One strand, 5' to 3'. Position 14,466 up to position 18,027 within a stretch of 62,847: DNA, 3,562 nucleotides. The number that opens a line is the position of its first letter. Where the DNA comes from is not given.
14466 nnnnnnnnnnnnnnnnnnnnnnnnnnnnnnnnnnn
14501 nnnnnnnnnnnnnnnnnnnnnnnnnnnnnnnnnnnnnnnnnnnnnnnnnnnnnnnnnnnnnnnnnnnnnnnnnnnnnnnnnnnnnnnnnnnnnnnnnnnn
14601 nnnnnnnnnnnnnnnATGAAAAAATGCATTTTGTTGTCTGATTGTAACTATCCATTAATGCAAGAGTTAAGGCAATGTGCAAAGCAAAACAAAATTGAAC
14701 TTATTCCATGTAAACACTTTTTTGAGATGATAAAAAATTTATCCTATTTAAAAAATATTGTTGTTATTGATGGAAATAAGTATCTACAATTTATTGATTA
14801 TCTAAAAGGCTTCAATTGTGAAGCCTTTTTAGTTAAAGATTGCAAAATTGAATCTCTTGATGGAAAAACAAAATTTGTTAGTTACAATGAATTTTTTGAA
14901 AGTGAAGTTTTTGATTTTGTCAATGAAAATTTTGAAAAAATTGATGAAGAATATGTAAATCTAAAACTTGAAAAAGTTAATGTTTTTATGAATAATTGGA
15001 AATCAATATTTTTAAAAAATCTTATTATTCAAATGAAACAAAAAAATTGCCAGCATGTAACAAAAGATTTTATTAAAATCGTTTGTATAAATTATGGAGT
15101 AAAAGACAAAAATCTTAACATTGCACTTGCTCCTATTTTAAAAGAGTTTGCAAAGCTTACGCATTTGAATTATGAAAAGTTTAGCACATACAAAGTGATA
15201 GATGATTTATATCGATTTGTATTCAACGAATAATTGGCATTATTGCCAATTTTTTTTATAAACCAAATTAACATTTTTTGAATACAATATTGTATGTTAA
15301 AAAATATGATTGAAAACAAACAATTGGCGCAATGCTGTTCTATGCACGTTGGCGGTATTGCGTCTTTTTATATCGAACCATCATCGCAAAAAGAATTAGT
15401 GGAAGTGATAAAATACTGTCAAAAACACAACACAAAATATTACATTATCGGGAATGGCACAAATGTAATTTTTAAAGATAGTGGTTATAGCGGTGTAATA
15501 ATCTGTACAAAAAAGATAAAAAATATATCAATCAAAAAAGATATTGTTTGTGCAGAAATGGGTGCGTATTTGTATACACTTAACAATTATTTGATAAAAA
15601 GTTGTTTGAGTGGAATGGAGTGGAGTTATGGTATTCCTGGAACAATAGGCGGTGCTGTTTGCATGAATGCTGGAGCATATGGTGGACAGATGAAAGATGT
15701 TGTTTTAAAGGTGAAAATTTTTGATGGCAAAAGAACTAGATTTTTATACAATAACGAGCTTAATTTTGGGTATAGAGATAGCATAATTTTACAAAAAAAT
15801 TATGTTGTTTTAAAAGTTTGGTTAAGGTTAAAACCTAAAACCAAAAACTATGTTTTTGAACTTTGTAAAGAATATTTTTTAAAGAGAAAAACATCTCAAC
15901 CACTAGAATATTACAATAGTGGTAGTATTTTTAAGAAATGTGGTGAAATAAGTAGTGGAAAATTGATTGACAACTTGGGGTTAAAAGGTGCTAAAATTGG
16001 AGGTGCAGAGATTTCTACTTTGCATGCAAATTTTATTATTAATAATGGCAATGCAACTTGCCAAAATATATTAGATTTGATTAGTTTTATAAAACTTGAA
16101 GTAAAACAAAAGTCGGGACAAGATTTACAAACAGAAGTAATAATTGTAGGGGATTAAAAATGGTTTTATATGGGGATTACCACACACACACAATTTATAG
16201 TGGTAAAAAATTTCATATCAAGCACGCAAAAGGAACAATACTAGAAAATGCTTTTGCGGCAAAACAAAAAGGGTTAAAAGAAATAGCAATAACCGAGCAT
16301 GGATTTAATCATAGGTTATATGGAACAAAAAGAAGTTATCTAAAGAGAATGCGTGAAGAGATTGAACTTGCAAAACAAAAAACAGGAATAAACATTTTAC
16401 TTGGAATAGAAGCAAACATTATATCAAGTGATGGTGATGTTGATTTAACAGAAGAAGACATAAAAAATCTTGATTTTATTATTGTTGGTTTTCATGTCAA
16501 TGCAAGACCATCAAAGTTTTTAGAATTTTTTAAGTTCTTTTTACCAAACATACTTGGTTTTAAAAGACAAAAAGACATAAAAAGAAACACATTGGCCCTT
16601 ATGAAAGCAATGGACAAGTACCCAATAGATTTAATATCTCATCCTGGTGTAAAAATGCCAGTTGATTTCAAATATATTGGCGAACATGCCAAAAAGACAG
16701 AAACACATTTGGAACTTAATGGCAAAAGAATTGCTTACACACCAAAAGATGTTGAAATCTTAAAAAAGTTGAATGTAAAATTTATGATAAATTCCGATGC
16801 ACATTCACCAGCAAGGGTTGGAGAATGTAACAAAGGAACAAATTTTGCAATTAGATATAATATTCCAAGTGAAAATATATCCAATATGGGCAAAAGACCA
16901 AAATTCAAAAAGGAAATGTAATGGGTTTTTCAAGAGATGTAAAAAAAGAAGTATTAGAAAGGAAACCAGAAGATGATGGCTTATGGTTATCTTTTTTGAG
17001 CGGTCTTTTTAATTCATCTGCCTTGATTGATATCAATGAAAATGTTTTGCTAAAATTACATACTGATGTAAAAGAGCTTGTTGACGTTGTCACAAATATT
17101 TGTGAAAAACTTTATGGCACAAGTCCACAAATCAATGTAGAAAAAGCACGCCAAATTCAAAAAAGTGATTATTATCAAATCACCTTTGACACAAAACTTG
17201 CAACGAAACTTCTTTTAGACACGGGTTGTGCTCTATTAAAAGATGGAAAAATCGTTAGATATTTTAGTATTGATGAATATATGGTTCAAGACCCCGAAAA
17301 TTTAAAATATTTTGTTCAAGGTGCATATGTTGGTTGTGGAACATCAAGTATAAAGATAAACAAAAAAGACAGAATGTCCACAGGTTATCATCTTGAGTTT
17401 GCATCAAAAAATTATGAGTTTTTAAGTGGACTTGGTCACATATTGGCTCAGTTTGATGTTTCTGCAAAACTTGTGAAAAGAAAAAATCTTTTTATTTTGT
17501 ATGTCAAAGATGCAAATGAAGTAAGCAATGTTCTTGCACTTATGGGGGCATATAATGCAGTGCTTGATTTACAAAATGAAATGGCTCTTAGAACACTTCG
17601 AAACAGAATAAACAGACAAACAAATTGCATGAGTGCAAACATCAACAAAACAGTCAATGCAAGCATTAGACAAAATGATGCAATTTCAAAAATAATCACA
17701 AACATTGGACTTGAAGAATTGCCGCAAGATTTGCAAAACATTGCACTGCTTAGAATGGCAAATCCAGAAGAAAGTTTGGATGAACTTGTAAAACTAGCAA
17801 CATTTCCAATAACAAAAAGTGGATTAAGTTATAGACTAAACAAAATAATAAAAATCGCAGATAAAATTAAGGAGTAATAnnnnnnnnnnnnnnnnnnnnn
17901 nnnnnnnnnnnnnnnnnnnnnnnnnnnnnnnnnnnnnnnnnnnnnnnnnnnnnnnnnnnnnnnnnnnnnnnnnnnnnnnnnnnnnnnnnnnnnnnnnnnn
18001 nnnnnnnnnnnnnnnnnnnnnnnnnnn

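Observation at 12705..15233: Cluster of Spo0A-C-like paralogs with degenerate receivers around a secreted Fn3 protein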

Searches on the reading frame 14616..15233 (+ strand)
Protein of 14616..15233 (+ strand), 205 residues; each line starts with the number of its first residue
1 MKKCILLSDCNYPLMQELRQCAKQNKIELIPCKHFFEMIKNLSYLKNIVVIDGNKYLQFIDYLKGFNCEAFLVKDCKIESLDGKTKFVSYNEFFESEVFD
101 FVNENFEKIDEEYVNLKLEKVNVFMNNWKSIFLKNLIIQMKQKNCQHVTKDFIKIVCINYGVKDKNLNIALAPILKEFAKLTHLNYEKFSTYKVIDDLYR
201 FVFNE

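Call 3: search_protein_families(library=pfam, proteins=[window:14616-15233:+], max_evalue=1)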
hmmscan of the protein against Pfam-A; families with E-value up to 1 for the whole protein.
window:14616-15233:+ (205 aa): 4 families
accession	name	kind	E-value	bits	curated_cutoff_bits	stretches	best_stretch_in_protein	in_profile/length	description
PF14443.11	DBC1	-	0.029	14.8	27.2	0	18-46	47-74/122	DBC1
PF15216.11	TSLP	-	0.039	14.3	27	1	99-146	1-48/125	Thymic stromal lymphopoietin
PF01467.32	CTP_transf_like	-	0.13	12.9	21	1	24-84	39-95/133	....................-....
PF11001.13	AFUB_07903_YDR124W_hel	-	0.15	12.5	31.3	1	132-157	11-36/124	YDR124W-like, helical bundle domain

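Call 11: find_homologous_proteins(query=window:14616-15233:+, max_evalue=0.01)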
Query window:14616-15233:+ (205 aa): 1 proteins with E <= 0.01 among 87 candidates.
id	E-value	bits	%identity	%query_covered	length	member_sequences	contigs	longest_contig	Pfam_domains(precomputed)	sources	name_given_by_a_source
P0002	5.2e-119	413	100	93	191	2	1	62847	-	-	-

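Call 21: find_related_loci(query=window:14616-15233:+, collection=metagenome_contigs, flank=8000)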
Query window:14616-15233:+ (205 aa) in metagenome_contigs; peptide patterns used: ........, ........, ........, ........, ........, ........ (x = any residue, [..] = any of these).
110 stretches matched a pattern, but none encodes a relative of the query by tblastn (E <= 1e-3).

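Call 24: search_protein_families(library=phrogs, proteins=[window:14616-15233:+], max_evalue=0.1)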
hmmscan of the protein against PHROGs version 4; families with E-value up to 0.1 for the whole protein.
window:14616-15233:+ (205 aa): 0 families

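Call 25: search_protein_families(library=ncbifam, proteins=[window:14616-15233:+], max_evalue=0.1)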
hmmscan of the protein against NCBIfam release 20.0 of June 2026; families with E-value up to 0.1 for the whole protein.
window:14616-15233:+ (205 aa): 0 families

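Call 32: predict_structure(protein=window:14616-15233:+)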
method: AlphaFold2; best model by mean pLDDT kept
length: 205 residues; sequences in the alignment: 1
mean_pLDDT: 38.6   pTM: 0.23
mean pLDDT of the five models: 38.6, 38.2, 36.2, 35.7, 33.9
residues with pLDDT >= 90: 0; 70-90: 0; 50-70: 8; < 50: 197
segments of 3 or more residues with pLDDT < 50: 1-18, 27-174, 181-205
pLDDT, mean of each block of 10 residues (from residue 1): 37 45 48 39 36 37 34 34 28 33 35 32 33 43 39 42 41 49 43 44 40
secondary structure, 60 per line:
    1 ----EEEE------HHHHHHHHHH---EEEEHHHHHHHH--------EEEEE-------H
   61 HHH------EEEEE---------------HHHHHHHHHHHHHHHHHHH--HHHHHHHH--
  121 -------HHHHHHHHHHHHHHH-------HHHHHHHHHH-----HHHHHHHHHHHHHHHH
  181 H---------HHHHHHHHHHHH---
elements in order: E5-8 H15-24 E28-31 H32-39 E48-52 H60-63 E70-74 H90-108 H111-118 H128-142 H150-159 H165-181 H191-202

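Call 78: search_solved_structures(query=A7, max_evalue=10, show_alignments=2)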
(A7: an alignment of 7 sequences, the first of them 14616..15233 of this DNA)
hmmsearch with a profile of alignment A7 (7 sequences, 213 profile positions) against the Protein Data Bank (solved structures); distinct sequences matched with E-value up to 10: 1.
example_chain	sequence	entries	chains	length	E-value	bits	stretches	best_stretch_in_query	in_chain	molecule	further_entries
3m84_A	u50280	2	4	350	1.4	12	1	35-76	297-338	Phosphoribosylformylglycinamidine cyclo-ligase | Phosphoribosylaminoimidazole (AIR) synthetase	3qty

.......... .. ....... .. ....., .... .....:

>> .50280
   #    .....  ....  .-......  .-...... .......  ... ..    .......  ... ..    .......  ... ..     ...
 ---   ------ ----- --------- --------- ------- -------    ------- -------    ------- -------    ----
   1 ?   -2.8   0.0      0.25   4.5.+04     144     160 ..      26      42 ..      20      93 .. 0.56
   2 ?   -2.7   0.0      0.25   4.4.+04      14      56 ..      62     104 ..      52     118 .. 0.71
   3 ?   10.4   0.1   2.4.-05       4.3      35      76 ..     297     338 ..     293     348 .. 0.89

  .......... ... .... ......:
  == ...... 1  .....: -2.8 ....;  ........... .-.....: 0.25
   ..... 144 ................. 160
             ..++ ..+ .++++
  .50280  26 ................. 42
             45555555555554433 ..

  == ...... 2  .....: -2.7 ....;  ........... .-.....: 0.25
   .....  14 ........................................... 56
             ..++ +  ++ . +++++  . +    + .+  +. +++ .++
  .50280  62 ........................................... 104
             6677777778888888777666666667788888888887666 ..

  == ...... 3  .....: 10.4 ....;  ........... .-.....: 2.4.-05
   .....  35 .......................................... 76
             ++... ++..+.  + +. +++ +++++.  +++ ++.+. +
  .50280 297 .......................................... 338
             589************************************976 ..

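Call 95: search_protein_families(library=padloc, proteins=[window:14616-15233:+], max_evalue=0.01)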
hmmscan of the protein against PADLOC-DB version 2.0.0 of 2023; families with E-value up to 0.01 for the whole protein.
window:14616-15233:+ (205 aa): 0 families

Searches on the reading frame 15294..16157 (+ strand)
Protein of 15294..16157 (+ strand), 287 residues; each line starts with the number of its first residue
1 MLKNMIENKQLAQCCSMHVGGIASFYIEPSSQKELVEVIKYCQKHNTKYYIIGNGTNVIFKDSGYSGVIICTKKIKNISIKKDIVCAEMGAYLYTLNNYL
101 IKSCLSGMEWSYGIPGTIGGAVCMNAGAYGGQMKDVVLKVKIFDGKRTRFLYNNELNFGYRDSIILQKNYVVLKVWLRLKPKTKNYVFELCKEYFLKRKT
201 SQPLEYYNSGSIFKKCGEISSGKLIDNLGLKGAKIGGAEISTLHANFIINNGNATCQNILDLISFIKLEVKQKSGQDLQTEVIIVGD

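Call 92: search_protein_families(library=pfam, proteins=[window:15294-16157:+], max_evalue=0.00001)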
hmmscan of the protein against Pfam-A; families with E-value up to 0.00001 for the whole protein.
window:15294-16157:+ (287 aa): 2 families
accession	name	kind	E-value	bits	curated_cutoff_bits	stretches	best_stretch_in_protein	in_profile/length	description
PF02873.21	MurB_C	-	1.8e-28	99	27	1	190-285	5-99/99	UDP-N-acetylenolpyruvoylglucosamine reductase, C-terminal domain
PF01565.28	FAD_binding_4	-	1.3e-23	83.7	26.4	1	24-145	2-131/139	FAD binding domain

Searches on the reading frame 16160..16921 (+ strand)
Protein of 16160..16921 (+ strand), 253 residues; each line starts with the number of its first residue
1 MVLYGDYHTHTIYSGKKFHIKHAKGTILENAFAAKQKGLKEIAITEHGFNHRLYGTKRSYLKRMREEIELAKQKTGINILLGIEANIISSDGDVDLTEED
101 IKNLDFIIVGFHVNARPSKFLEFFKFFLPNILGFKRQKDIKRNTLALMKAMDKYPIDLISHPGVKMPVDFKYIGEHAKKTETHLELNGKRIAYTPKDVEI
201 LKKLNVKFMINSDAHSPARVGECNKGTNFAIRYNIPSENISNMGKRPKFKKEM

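Call 92: search_protein_families(library=pfam, proteins=[window:16160-16921:+], max_evalue=0.00001)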
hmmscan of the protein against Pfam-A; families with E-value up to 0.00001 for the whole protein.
window:16160-16921:+ (253 aa): 1 family
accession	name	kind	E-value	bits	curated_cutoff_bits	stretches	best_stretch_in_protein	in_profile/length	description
PF02811.25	PHP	-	4.1e-09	37.4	26.4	1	6-122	1-98/164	PHP domain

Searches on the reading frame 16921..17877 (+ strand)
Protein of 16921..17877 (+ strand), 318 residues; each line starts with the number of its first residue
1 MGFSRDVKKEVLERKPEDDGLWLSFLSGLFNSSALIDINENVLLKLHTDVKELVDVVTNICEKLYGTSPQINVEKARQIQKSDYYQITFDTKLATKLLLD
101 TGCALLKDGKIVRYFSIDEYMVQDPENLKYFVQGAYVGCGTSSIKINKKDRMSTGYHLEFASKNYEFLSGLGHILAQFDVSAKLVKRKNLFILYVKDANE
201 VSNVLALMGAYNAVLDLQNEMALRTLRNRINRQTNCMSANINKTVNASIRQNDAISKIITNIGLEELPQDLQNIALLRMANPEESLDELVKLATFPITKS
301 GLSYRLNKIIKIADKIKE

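Call 92: search_protein_families(library=pfam, proteins=[window:16921-17877:+], max_evalue=0.00001)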
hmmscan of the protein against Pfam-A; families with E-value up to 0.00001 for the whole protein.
window:16921-17877:+ (318 aa): 3 families
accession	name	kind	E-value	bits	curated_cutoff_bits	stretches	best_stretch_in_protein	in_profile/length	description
PF02650.20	HTH_WhiA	-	2.1e-27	95.8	27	1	230-313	1-84/84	WhiA C-terminal HTH domain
PF14527.11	LAGLIDADG_WhiA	-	1.7e-17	63.8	23.2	1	130-225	3-91/93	WhiA LAGLIDADG-like domain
PF10298.14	WhiA_N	-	2.9e-06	27.7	23.4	0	32-102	14-84/86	WhiA N-terminal LAGLIDADG-like domain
